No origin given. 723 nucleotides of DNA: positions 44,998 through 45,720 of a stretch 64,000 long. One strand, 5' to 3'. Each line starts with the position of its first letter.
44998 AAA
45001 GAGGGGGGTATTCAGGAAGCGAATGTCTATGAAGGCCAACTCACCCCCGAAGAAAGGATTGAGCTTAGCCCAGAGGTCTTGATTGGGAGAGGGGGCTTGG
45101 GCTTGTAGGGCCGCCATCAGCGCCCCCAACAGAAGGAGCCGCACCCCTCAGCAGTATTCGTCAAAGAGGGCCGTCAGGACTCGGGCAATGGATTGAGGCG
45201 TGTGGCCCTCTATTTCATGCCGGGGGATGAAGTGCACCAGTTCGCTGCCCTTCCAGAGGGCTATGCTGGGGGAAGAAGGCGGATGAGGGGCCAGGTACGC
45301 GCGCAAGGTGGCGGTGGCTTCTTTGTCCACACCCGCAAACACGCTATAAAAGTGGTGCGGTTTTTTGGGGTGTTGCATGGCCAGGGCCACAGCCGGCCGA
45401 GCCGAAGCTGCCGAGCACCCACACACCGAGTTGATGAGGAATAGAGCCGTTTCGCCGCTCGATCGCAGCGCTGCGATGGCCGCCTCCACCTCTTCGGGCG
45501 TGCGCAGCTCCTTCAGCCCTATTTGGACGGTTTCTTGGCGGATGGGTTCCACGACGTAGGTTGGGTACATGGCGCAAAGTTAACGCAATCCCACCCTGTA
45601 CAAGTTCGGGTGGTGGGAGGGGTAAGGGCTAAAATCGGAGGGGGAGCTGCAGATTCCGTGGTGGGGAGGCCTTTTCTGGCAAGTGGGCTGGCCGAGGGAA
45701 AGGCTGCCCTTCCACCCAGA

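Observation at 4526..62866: The Bacteroidota -7 promoter box sits 3-7 nt from the start codon at about 24 operon heads, implying largely leaderless mRNAs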

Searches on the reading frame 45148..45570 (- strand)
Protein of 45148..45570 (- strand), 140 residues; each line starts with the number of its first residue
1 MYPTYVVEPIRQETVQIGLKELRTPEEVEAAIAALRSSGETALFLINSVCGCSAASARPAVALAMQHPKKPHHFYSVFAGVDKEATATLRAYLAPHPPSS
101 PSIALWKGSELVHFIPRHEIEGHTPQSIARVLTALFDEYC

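Call 20: search_protein_families(library=ncbifam, proteins=[window:45148-45570:-], max_evalue=0.00001)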
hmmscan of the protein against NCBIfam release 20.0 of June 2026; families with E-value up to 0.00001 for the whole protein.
window:45148-45570:- (140 aa): 1 family
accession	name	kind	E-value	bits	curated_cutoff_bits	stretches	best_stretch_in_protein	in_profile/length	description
TIGR04191.1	YphP_YqiW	subfamily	3.3e-52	176.3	100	1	2-140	1-136/136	BrxA/BrxB family bacilliredoxin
